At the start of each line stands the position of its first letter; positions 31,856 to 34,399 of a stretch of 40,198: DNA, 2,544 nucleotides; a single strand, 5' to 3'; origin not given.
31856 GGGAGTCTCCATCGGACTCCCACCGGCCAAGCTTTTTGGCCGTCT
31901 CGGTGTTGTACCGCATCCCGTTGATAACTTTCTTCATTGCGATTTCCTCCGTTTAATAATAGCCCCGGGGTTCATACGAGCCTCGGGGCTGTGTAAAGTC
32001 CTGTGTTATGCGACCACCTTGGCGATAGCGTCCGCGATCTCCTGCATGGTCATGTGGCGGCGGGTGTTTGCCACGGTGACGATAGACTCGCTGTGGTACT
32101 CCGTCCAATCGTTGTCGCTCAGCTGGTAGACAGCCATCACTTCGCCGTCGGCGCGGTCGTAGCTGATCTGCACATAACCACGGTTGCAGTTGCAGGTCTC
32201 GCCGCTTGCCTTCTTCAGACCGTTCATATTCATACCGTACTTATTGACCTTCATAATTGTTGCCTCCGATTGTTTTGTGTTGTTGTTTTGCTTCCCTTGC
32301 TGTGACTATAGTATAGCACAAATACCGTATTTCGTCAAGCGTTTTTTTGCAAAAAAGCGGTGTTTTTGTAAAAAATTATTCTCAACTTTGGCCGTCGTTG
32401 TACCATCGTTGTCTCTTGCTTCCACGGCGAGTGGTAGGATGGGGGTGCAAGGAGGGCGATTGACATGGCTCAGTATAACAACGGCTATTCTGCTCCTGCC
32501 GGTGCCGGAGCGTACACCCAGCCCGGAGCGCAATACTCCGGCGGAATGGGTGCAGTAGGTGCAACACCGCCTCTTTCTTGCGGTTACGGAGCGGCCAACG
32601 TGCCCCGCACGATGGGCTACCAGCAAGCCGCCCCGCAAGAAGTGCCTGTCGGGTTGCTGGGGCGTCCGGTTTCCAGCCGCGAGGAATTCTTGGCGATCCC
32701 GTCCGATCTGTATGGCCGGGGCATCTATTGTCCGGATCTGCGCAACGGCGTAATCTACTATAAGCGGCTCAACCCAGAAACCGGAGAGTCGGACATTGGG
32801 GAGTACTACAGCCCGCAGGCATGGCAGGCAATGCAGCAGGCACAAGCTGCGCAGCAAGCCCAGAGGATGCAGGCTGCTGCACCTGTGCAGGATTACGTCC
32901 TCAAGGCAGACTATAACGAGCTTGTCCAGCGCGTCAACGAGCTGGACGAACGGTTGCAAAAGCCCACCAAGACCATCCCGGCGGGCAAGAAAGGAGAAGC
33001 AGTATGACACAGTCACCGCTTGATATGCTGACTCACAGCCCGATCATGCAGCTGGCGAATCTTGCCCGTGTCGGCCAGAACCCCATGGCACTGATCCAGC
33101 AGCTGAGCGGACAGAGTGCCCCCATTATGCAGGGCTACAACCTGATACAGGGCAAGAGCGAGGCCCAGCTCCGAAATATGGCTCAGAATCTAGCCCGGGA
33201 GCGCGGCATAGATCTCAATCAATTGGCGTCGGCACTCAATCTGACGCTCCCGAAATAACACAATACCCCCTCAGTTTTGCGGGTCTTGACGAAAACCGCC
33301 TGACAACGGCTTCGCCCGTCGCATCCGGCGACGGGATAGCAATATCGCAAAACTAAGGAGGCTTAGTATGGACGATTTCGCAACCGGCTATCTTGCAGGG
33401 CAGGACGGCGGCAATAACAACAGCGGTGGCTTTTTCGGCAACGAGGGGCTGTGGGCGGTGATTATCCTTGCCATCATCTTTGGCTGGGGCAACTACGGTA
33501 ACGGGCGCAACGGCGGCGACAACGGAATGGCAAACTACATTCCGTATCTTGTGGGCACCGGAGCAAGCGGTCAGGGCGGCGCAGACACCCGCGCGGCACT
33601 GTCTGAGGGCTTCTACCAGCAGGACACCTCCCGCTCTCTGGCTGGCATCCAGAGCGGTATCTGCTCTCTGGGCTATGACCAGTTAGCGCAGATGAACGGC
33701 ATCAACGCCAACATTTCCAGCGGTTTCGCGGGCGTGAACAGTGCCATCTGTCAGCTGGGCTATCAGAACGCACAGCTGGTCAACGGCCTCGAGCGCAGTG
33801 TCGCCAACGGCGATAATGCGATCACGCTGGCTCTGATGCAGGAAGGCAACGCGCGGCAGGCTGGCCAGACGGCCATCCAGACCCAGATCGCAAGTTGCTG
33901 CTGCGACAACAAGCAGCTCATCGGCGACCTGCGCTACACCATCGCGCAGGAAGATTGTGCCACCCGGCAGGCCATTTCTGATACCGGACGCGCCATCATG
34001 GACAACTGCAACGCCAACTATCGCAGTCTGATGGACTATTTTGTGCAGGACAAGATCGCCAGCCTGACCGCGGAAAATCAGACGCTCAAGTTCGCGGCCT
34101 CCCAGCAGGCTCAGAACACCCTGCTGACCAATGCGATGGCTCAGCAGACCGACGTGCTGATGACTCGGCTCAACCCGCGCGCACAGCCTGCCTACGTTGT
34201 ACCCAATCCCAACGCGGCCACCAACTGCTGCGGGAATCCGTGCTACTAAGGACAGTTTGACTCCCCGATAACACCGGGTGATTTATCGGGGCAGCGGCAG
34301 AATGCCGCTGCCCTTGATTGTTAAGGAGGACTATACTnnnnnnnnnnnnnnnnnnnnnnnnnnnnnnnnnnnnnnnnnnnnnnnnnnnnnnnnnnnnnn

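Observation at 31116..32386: Duplicated strong promoter/5'UTR cassettes driving unrelated small proteins plus an RHH-domain protein: candidate anti-defence (Acr/Aca-like) locus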

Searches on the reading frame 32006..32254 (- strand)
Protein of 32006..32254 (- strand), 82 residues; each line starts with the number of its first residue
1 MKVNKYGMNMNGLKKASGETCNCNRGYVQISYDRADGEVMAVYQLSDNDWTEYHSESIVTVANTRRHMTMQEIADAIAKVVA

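Call 6: search_protein_families(library=pfam, proteins=[window:32006-32254:-], max_evalue=0.1)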
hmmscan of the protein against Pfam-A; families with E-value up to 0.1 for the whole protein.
window:32006-32254:- (82 aa): 1 family
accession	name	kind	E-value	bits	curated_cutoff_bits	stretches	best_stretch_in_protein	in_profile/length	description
PF14504.11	CAP_assoc_N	-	0.015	15.6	29.3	1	5-48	89-132/140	CAP-associated N-terminal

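Call 7: search_protein_families(library=phrogs, proteins=[window:32006-32254:-], max_evalue=0.1)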
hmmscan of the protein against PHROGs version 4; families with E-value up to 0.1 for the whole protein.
window:32006-32254:- (82 aa): 2 families
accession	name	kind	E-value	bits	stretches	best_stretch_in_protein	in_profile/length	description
phrog_31790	-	unknown function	0.075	14.2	1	19-75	40-95/193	-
phrog_28511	-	unknown function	0.086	13.9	1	14-54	17-57/77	-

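Call 14: search_solved_structures(query=window:32006-32254:-, max_evalue=10)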
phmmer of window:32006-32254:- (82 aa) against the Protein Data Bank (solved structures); distinct sequences matched with E-value up to 10: 0.

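Call 18: find_homologous_proteins(query=window:32006-32254:-)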
Query window:32006-32254:- (82 aa): 39 proteins with E <= 0.001 among 39 candidates.
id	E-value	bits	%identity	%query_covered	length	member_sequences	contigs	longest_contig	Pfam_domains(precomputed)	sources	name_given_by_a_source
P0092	4.2e-48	178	100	100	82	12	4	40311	-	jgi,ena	jgi:hypothetical protein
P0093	3.8e-40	153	96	91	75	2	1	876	-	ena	-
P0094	4.6e-39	149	86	88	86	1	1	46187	-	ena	-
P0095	1.9e-27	112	65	100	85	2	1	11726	-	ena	-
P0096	1.7e-26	109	62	100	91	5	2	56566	PF21159.4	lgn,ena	-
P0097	7.4e-21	91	50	98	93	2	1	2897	-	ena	-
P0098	1.7e-20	90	59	100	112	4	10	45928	-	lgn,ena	-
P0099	4.8e-20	89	58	93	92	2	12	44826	-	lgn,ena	-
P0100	6.2e-20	89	60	89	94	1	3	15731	-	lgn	-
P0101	9.7e-20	88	58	96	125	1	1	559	-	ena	-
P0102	1.6e-19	87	56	98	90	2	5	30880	-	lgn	-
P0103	1.7e-19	87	55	87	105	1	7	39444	-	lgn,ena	-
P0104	3.6e-19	86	55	99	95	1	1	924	-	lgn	-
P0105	8.3e-19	85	57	98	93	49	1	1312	-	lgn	-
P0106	1.8e-18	84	54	98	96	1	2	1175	-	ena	-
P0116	2.3e-16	77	52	100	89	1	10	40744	-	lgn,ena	-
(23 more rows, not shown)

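Call 20: search_protein_families(library=pfam, proteins=[P0096, P0098, P0094], max_evalue=0.1)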
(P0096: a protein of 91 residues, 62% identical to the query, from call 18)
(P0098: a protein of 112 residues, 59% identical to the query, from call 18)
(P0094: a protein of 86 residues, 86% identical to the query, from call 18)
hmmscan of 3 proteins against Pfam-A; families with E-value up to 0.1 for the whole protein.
P0096 (91 aa): 1 family
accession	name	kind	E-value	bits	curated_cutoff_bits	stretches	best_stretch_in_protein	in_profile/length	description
PF21159.3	FlgK_2nd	-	1.6e-05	25.7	24.7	1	18-68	10-60/116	Flagellar hook-associated protein 1, D3 domain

P0098 (112 aa): 0 families

P0094 (86 aa): 0 families

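Call 31: search_protein_families(library=padloc, proteins=[window:32006-32254:-], max_evalue=0.1)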
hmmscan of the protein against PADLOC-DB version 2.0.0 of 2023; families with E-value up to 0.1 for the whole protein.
window:32006-32254:- (82 aa): 0 families

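Call 32: search_protein_families(library=ncbifam, proteins=[window:32006-32254:-], max_evalue=0.1)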
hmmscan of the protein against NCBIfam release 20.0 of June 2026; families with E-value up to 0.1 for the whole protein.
window:32006-32254:- (82 aa): 0 families

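Call 43: search_solved_structures(query=A4, max_evalue=10)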
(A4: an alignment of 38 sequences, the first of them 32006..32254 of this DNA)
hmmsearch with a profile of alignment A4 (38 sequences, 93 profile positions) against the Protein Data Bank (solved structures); distinct sequences matched with E-value up to 10: 9.
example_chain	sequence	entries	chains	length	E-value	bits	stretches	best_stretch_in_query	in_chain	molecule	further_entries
6xx1_A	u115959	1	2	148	0.13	15.5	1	24-62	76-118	Cellulose binding domain-containing protein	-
6xx1_C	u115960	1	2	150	0.13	15.5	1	24-62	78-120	Cellulose binding domain-containing protein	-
4d5g_A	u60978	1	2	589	0.58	13.4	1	33-68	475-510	CYCLOHEXANE-1,2-DIONE HYDROLASE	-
8a47_C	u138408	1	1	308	0.59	13.4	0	29-59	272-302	IgG-degrading protease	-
2pgn_A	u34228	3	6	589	0.6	13.4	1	33-68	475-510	Cyclohexane-1,2-dione Hydrolase (Cdh) | CYCLOHEXANE-1,2-DIONE HYDROLASE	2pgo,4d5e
7tps_A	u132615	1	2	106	0.88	12.9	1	24-73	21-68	T-lymphocyte activation antigen CD80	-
1g6a_A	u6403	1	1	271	1.3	12.3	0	52-84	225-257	BETA-LACTAMASE PSE-4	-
1g68_A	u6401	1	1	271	1.3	12.3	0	52-84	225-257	BETA-LACTAMASE PSE-4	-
3fzq_A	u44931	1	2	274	2.1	11.7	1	52-90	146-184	Putative hydrolase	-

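Call 51: find_encoding_contigs(protein=P0098, flank=3500, max_places=4)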
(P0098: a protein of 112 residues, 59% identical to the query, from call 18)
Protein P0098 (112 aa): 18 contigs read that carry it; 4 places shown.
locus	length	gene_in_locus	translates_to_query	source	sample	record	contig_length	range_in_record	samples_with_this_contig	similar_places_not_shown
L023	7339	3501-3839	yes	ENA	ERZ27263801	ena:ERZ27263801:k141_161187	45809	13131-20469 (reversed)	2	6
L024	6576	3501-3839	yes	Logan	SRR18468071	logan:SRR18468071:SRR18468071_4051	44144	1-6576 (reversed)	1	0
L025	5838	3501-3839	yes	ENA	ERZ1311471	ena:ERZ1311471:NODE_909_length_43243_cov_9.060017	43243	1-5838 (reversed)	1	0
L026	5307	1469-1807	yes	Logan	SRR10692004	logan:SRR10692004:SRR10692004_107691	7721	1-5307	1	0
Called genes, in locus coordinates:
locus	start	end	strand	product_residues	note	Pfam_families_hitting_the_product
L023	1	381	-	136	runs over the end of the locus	-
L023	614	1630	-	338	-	PF26125:AcrVA2-like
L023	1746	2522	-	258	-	PF00239:Resolvase, PF07508:Recombinase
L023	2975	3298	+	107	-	-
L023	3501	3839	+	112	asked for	-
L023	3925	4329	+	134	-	-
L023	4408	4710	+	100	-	-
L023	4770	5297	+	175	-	-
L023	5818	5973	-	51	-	-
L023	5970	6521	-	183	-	PF13022:HTH_Tnp_1_2 (faint), PF16677:GP3_package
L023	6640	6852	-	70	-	-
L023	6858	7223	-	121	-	-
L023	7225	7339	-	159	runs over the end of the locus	-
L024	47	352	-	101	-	-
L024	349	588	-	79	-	-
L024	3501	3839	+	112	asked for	-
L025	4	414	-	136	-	-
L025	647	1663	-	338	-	PF26125:AcrVA2-like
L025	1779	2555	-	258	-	PF00239:Resolvase, PF07508:Recombinase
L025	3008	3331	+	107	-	-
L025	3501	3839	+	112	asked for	-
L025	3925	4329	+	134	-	-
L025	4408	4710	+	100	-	-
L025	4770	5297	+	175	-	-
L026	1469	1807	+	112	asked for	-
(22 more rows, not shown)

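Call 58: search_protein_families(library=pfam, proteins=[L023:3925-4329:+], max_evalue=0.05)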
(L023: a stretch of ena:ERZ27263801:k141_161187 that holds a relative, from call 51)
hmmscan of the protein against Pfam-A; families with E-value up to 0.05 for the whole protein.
L023:3925-4329:+ (134 aa): 0 families

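Call 86: find_encoding_contigs(protein=P0096, flank=4000, max_places=2)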
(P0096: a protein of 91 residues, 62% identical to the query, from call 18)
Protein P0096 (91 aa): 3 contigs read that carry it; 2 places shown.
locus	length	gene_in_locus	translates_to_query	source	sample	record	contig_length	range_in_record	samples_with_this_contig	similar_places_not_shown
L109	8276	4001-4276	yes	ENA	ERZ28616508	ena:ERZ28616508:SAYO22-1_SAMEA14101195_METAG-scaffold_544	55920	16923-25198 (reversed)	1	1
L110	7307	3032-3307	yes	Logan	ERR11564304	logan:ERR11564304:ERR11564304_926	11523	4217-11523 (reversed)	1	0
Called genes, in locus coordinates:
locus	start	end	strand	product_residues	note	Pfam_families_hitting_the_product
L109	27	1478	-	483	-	PF03237:Terminase_6N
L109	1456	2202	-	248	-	PF01527:HTH_Tnp_1 (faint)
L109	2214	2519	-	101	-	-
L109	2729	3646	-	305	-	-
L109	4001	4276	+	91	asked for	PF21159:FlgK_2nd (weak)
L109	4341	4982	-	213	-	-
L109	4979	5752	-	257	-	-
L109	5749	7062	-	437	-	-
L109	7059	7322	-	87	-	-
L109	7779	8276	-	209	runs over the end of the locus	-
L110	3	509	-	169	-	?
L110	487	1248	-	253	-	PF01527:HTH_Tnp_1 (faint)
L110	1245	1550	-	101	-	-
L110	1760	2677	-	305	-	-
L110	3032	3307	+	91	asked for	PF21159:FlgK_2nd (weak)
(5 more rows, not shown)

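Call 87: find_encoding_contigs(protein=P0116, flank=4000, max_places=3)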
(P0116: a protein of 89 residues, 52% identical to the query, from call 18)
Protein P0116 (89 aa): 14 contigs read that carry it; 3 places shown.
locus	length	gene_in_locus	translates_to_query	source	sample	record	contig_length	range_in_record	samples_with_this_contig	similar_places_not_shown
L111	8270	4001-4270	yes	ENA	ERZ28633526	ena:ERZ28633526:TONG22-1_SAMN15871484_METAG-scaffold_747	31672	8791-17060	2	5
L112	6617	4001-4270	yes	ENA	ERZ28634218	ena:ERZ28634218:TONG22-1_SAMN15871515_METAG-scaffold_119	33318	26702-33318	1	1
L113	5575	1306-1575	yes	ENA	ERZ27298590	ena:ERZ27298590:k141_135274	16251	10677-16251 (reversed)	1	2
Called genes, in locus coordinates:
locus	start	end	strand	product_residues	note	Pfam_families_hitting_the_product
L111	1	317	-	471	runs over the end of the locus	PF05133:SPP1_portal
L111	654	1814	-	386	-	PF03237:Terminase_6N (weak)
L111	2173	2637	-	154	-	PF03592:Terminase_2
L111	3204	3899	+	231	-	PF17338:GP88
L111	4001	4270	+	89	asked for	-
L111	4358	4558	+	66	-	-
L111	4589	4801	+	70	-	-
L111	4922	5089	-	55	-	-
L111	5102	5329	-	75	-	-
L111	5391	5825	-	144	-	PF05263:DUF722 (weak)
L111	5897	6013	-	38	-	-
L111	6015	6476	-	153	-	-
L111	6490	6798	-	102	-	-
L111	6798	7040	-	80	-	PF14090:HTH_39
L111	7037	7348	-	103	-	-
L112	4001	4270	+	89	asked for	-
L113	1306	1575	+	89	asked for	-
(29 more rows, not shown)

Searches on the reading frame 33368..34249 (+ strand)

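Call 6: search_protein_families(library=pfam, proteins=[window:33368-34249:+], max_evalue=0.1)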
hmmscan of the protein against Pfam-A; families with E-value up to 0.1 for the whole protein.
window:33368-34249:+ (293 aa): 1 family
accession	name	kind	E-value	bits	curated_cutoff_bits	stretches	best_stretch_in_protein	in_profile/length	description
PF04849.18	HAP1_N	-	0.05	13.2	33.9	1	190-254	132-195/307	HAP1 N-terminal conserved region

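Call 7: search_protein_families(library=phrogs, proteins=[window:33368-34249:+], max_evalue=0.1)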
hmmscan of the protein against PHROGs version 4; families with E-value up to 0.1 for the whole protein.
window:33368-34249:+ (293 aa): 1 family
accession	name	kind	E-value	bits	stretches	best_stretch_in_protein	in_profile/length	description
phrog_16490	-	unknown function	2.1e-36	127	2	140-285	101-260/286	-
